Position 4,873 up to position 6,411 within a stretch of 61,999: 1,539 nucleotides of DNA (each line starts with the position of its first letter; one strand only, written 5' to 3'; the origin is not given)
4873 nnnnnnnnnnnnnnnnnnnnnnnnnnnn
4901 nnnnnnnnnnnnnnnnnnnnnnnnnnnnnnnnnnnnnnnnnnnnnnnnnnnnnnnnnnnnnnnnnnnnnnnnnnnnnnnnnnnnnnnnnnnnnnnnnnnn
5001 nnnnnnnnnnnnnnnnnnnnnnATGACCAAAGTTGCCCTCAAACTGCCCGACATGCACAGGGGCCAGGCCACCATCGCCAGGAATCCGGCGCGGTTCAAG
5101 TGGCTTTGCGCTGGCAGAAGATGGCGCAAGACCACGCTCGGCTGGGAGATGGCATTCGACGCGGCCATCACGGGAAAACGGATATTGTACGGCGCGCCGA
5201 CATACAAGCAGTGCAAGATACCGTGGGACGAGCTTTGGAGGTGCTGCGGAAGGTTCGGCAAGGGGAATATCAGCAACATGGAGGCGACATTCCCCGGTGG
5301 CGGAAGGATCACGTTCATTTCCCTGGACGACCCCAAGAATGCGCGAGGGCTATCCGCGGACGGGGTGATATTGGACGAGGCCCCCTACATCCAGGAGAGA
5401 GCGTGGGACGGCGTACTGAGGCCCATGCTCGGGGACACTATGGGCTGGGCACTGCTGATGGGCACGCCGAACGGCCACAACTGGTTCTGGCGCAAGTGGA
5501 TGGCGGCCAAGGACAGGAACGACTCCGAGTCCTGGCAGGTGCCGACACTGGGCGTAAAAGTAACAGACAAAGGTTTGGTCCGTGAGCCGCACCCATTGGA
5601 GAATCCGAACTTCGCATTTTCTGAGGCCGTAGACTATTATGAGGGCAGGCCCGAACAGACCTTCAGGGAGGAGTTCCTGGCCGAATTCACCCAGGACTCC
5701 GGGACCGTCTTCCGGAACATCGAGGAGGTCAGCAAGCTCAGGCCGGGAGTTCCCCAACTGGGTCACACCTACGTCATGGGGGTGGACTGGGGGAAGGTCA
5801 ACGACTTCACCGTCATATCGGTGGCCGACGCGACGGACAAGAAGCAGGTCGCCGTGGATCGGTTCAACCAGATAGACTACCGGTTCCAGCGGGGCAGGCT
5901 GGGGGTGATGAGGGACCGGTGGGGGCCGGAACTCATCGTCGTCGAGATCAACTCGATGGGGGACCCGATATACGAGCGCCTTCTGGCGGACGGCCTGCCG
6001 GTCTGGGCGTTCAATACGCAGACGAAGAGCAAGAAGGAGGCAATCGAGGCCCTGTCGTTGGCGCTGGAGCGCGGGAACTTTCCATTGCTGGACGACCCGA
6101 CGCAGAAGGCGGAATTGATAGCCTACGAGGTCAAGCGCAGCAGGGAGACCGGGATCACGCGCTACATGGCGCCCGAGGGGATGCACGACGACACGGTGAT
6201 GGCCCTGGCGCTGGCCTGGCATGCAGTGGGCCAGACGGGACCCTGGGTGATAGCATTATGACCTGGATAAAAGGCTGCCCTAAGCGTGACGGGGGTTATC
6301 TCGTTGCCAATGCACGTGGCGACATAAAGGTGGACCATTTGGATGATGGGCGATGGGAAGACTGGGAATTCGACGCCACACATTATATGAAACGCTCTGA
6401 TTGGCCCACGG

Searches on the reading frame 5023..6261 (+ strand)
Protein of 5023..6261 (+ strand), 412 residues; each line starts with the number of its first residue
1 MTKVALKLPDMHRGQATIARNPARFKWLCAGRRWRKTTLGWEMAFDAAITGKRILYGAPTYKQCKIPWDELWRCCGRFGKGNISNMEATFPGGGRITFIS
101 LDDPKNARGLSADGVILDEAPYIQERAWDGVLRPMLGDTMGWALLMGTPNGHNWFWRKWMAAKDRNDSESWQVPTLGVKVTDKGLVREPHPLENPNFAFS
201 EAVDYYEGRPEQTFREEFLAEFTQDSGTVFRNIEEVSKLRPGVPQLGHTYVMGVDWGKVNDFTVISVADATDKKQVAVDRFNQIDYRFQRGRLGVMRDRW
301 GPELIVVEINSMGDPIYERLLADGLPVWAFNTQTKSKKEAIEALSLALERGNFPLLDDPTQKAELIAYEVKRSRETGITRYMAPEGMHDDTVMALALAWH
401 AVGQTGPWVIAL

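Call 54: search_protein_families(library=pfam, proteins=[window:5023-6261:+], max_evalue=0.01)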
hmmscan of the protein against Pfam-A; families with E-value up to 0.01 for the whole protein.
window:5023-6261:+ (412 aa): 2 families
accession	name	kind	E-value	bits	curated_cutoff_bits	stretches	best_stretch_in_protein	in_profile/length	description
PF17289.8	Terminase_6C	-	3.2e-05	24.4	22.6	1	252-399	1-152/155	Terminase RNaseH-like domain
PF03237.21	Terminase_6N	-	0.0048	17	22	0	84-235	71-213/215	Terminase large subunit, T4likevirus-type, N-terminal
